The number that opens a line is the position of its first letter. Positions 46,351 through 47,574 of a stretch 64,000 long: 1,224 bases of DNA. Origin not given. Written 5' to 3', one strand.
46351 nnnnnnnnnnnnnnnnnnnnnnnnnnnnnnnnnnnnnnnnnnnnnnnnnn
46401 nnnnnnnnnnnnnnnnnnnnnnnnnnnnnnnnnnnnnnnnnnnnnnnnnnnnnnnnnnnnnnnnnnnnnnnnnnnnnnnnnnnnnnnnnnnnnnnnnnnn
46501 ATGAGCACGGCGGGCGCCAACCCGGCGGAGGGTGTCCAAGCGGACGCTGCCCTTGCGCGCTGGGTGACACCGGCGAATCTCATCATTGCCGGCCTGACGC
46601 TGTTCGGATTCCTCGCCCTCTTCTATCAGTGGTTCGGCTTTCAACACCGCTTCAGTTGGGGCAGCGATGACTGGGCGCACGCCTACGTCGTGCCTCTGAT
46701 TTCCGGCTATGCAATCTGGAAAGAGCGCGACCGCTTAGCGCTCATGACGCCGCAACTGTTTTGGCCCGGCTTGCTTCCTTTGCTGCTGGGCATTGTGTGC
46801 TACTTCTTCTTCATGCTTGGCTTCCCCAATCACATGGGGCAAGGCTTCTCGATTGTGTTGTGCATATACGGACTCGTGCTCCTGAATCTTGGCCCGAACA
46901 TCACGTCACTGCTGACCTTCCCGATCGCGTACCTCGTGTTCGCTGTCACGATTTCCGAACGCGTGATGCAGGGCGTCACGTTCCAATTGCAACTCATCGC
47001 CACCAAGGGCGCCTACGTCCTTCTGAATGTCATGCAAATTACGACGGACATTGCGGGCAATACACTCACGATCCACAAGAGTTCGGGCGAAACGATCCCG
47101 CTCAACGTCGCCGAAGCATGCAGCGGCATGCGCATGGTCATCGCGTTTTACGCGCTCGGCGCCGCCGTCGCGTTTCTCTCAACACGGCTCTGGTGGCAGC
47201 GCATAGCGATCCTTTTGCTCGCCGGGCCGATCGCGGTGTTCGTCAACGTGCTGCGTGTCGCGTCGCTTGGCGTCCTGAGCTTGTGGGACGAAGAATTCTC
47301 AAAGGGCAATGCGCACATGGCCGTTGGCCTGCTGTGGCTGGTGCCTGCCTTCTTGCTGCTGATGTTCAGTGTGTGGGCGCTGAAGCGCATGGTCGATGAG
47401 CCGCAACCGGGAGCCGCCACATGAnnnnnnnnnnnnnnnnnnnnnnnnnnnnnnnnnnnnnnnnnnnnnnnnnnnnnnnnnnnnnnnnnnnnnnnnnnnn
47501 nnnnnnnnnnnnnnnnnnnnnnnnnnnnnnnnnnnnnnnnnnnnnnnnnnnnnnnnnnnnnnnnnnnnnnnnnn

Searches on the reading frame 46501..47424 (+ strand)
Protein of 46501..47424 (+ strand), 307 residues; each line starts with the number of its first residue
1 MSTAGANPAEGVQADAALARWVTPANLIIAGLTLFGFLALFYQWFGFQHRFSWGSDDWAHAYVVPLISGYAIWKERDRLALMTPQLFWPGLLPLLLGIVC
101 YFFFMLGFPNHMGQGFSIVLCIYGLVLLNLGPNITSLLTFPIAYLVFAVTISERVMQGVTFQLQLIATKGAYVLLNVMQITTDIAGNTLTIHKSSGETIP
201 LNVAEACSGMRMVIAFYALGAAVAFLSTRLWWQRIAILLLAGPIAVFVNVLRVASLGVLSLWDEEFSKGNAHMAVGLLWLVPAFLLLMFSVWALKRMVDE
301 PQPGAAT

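Call 50: search_protein_families(library=pfam, proteins=[window:46501-47424:+], max_evalue=0.001)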
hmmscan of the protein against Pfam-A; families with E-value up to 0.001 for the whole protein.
window:46501-47424:+ (307 aa): 1 family
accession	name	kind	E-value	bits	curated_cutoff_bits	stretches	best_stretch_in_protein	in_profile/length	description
PF09721.15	Exosortase_EpsH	-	8.5e-45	153.6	25.7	1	36-293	3-253/254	Transmembrane exosortase (Exosortase_EpsH)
